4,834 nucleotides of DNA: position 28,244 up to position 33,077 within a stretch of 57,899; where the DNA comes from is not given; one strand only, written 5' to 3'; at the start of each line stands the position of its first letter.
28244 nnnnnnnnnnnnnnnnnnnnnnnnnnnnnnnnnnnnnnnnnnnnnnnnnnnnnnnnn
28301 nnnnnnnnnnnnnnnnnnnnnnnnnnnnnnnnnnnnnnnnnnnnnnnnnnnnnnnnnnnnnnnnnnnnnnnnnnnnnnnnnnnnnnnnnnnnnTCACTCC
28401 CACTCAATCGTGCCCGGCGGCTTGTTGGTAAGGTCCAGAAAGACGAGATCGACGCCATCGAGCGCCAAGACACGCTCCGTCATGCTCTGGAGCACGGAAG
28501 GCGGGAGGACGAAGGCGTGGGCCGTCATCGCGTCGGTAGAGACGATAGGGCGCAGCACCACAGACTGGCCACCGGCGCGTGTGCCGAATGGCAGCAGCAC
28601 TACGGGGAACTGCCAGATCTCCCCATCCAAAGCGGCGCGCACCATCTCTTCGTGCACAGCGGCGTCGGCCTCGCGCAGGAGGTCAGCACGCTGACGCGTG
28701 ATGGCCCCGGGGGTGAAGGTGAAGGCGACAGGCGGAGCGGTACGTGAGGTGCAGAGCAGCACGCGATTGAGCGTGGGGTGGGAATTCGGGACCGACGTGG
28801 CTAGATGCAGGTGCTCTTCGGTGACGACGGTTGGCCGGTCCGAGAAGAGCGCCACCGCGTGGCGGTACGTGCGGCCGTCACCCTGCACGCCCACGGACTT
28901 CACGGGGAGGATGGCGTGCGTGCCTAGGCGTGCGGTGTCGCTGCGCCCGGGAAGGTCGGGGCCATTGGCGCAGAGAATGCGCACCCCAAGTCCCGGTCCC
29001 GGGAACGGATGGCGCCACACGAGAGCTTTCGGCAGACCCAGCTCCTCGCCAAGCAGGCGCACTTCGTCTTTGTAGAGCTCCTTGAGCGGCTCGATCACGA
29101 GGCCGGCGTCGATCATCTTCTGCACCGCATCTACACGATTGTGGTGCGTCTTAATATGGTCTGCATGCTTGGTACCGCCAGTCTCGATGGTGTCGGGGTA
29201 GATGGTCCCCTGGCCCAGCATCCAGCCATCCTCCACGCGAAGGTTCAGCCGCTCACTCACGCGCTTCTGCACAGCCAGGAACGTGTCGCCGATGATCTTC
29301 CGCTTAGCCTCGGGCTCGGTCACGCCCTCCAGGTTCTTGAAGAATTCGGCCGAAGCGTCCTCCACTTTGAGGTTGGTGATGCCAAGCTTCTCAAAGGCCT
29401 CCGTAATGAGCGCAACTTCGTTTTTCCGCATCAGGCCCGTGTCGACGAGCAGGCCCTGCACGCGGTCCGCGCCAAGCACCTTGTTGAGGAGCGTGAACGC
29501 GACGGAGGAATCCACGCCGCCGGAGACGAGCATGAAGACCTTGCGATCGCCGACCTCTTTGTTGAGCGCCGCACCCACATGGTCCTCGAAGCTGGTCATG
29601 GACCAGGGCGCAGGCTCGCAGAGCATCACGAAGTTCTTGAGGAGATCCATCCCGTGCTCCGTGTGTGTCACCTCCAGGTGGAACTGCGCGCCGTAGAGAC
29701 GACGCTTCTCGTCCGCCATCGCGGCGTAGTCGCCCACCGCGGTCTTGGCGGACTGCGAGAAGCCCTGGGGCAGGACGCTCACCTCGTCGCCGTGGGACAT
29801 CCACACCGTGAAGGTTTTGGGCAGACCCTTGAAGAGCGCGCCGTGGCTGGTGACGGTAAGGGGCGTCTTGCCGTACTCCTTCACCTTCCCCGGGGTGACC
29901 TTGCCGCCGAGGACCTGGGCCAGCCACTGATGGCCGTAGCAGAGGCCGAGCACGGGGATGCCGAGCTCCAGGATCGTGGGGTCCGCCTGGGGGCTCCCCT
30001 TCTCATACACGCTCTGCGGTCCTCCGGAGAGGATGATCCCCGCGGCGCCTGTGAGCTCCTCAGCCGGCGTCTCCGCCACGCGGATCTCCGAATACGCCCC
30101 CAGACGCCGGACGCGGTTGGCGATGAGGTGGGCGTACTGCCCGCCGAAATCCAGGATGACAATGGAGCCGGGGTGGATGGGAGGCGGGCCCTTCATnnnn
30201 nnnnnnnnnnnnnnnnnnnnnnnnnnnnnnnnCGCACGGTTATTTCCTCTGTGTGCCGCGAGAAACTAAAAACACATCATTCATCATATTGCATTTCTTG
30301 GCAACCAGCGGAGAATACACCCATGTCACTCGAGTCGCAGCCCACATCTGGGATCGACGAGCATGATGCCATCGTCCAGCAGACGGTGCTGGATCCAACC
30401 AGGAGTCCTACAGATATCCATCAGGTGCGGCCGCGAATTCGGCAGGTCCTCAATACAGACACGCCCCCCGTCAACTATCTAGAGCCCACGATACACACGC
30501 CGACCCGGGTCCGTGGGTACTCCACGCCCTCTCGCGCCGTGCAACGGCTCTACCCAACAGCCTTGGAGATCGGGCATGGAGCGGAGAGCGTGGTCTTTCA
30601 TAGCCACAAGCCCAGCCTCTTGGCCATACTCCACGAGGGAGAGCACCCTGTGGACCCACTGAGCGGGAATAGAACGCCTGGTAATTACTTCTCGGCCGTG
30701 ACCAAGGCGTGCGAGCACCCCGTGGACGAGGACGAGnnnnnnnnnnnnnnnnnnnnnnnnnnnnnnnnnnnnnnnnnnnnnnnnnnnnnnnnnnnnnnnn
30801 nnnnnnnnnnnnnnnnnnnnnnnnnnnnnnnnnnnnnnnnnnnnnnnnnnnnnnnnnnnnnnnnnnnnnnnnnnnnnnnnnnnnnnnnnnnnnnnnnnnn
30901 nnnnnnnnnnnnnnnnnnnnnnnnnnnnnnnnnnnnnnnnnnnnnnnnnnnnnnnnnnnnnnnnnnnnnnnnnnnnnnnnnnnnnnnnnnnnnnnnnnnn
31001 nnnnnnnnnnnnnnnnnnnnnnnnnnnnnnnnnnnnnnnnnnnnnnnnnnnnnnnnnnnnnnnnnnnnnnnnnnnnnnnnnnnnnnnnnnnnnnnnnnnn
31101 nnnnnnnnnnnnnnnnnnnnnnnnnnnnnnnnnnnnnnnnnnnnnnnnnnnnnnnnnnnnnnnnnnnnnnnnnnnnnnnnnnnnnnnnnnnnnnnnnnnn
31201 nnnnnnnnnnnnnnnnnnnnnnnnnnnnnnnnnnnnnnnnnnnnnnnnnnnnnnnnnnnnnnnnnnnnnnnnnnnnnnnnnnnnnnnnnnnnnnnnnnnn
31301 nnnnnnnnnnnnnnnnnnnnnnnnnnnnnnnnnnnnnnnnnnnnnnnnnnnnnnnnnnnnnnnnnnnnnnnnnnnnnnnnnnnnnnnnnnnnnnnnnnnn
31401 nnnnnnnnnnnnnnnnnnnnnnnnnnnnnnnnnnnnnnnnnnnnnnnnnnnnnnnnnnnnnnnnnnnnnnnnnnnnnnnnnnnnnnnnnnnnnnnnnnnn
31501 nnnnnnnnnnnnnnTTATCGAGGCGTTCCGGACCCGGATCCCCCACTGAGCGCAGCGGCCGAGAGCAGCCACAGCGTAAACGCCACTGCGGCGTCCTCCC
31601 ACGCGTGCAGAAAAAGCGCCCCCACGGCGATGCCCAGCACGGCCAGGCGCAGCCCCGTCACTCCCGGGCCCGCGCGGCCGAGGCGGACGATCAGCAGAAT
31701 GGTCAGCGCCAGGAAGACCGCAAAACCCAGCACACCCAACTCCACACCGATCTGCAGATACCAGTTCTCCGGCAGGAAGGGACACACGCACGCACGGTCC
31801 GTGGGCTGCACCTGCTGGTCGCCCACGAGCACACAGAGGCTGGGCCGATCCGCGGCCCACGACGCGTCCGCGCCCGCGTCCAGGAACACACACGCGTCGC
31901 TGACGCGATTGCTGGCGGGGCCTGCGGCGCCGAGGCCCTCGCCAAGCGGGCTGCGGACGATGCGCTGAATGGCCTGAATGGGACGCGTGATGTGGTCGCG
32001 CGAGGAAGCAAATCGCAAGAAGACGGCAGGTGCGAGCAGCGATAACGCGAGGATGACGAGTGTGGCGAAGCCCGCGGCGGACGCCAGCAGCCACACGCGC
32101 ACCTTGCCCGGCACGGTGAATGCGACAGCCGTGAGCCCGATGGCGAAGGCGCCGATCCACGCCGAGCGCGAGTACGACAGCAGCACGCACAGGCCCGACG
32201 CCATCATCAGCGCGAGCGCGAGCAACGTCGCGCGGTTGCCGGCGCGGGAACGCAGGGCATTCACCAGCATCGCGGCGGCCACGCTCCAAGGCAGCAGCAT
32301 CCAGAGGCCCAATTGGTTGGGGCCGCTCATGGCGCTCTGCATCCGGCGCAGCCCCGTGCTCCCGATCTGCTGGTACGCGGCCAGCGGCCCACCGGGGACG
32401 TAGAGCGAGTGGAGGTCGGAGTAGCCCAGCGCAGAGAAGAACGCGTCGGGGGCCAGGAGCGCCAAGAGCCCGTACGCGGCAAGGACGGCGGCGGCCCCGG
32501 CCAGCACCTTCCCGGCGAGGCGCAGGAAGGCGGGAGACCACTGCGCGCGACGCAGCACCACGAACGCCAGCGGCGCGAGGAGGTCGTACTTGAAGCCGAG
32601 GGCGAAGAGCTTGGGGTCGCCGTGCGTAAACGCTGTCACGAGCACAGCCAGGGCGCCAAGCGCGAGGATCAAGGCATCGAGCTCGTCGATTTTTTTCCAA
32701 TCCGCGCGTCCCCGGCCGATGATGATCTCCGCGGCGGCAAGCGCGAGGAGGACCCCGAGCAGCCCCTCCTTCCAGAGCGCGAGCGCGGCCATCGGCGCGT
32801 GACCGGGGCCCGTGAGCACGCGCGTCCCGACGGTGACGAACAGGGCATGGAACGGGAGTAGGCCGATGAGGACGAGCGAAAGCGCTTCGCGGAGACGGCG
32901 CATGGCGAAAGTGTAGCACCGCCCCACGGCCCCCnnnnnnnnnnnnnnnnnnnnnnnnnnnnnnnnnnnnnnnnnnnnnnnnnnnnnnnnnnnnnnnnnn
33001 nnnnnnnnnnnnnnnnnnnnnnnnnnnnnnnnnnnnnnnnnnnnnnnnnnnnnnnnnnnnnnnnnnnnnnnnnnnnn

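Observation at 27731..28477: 86-bp perfect duplication of the guaA 3' end brackets a 575-bp ORF-less, hairpin-rich insert (att-like junctions, no recombinase in sight)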

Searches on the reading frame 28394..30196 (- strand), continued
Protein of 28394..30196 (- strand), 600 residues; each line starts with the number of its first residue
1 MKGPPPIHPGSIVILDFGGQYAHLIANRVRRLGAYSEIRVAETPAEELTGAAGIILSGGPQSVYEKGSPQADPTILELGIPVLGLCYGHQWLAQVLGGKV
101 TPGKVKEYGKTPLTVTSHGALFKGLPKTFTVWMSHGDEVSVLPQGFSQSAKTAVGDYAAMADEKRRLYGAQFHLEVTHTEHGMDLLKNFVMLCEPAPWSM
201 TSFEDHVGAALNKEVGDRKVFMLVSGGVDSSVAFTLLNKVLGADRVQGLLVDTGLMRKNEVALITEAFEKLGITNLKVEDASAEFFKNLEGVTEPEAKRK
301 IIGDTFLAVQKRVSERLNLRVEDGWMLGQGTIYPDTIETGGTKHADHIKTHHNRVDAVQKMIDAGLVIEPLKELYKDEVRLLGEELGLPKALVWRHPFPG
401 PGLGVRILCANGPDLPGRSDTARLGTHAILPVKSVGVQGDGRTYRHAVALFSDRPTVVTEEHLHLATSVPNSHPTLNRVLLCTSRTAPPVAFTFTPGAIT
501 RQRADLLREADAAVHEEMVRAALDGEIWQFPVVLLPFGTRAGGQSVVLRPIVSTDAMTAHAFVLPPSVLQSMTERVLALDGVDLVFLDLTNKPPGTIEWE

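Call 93: find_encoding_contigs(protein=P0050, flank=4000, max_places=8)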
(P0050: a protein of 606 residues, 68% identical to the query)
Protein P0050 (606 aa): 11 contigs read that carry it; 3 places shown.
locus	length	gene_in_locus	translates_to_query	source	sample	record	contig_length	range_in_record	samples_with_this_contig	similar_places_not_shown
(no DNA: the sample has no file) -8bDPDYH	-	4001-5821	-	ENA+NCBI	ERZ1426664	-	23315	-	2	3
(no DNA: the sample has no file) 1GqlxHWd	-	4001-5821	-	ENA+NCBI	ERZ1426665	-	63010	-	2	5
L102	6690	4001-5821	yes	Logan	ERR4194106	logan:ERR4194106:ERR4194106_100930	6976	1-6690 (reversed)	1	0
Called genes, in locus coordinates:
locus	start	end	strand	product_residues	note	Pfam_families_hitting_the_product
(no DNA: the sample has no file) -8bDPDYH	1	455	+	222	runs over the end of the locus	PF00300:His_Phos_1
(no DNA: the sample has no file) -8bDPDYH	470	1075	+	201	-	PF01841:Transglut_core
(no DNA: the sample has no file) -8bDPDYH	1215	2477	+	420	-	PF02350:Epimerase_2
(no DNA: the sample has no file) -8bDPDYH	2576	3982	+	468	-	PF04932:Wzy_C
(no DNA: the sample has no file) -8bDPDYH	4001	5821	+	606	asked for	PF00117:GATase, PF07722:Peptidase_C26 (faint), PF02540:NAD_synthase (faint), PF00958:GMP_synt_C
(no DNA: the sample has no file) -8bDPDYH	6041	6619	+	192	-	PF07638:Sigma70_ECF (weak), PF04542:Sigma70_r2, PF08281:Sigma70_r4_2, PF04545:Sigma70_r4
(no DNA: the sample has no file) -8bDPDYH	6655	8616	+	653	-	PF18915:DUF5667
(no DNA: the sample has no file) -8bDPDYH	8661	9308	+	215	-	PF08207:EFP_N, PF01132:EFP, PF09285:Elong-fact-P_C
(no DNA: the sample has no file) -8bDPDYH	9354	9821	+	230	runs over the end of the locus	-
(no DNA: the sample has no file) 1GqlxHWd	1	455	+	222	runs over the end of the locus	PF00300:His_Phos_1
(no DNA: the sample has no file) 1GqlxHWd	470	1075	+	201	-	PF01841:Transglut_core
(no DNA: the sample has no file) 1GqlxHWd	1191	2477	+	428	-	PF02350:Epimerase_2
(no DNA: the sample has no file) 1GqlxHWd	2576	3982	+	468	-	PF04932:Wzy_C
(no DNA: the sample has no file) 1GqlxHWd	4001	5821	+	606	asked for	PF00117:GATase, PF07722:Peptidase_C26 (faint), PF02540:NAD_synthase (faint), PF00958:GMP_synt_C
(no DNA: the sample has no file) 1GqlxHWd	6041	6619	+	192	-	PF07638:Sigma70_ECF (weak), PF04542:Sigma70_r2, PF08281:Sigma70_r4_2, PF04545:Sigma70_r4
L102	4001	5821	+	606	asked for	PF00117:GATase, PF07722:Peptidase_C26 (faint), PF02540:NAD_synthase (faint), PF00958:GMP_synt_C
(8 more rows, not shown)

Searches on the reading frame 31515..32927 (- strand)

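Call 37: search_protein_families(library=pfam, proteins=[window:31515-32927:-], max_evalue=0.01)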
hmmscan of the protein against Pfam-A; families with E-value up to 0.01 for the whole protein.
window:31515-32927:- (470 aa): 1 family
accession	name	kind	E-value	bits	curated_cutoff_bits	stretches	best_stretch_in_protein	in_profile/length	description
PF04932.20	Wzy_C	-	0.00038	20.7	31.7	1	240-309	2-70/149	O-Antigen ligase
